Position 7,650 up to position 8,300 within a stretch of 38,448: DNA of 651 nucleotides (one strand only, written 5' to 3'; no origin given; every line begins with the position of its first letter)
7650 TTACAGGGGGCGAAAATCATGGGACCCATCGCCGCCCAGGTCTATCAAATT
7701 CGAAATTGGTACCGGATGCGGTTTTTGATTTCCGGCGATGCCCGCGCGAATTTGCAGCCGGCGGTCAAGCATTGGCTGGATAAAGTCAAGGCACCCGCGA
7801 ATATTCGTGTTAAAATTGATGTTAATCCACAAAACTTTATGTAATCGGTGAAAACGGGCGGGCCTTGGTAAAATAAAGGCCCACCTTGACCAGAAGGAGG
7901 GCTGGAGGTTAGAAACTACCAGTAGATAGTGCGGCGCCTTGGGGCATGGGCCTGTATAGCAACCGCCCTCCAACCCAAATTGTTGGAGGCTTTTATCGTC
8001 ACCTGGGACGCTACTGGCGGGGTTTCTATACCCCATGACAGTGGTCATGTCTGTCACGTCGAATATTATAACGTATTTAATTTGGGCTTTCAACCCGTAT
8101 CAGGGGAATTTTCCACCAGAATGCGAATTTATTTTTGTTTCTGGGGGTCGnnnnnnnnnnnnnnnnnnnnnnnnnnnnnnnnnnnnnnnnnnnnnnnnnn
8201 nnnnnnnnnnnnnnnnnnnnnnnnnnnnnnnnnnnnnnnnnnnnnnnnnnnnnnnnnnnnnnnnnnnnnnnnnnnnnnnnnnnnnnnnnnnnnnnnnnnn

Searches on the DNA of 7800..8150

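Call 7: search_rna_families(source=window, start=7800, end=8150, threshold=evalue, max_evalue=10, show_alignments=3)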
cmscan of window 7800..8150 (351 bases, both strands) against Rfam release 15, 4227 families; matches with E-value up to 10: 3.
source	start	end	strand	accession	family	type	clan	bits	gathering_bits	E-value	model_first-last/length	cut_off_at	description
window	7892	7975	-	RF02221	sRNA-Xcc1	Gene; sRNA;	-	31.1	53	0.0011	1-87/87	no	sRNA-Xcc1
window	7809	7830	-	RF01331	CRISPR-DR18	Gene; CRISPR;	-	16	50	3.2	1-37/37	no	CRISPR RNA direct repeat element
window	7864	7935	-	RF00519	suhB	Gene; sRNA;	CL00108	13.2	41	3.6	1-77/77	no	Makes More Granules Regulator RNA (mmgR)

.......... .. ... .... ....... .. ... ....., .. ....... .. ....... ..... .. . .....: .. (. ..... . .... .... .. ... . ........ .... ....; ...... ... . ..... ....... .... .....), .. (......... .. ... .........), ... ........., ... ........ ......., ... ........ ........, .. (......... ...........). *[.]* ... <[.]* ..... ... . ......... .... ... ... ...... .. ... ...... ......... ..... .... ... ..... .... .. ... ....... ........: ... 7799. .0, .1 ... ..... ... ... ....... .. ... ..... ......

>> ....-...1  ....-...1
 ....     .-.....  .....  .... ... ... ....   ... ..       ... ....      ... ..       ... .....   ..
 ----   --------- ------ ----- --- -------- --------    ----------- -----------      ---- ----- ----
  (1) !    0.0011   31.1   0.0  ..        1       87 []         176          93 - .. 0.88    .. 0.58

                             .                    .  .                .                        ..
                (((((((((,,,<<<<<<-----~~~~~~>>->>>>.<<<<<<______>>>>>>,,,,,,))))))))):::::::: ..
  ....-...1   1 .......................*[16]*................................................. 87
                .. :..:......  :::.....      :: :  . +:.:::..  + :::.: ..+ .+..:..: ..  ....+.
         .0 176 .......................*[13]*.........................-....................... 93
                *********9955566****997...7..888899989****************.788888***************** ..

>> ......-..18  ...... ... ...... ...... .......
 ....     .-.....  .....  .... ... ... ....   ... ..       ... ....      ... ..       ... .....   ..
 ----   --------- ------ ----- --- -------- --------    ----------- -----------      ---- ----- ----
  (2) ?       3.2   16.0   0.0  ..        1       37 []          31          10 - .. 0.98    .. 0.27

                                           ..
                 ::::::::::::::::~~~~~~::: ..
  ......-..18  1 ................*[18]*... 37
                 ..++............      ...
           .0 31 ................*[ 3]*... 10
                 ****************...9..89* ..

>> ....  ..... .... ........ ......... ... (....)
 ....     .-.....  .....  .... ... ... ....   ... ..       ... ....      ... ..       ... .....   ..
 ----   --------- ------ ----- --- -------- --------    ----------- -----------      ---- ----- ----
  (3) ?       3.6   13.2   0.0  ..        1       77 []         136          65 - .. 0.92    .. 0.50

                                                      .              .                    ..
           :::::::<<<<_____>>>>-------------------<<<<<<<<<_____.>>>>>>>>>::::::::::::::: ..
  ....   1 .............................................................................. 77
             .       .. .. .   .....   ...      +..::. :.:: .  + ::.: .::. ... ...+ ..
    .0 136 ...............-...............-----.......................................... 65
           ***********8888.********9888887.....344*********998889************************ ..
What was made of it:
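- On sRNA-Xcc1 (RF02221): 31.1 bits for copy B only (call 7).
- Closest known: sRNA-Xcc1. Same: The P5/P4/P6 three-way junction of copy B aligns weakly to its consensus shape (call 7).
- The aligned fold (closing stem plus two hairpins) equals P5/P4/P6 (call 7).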
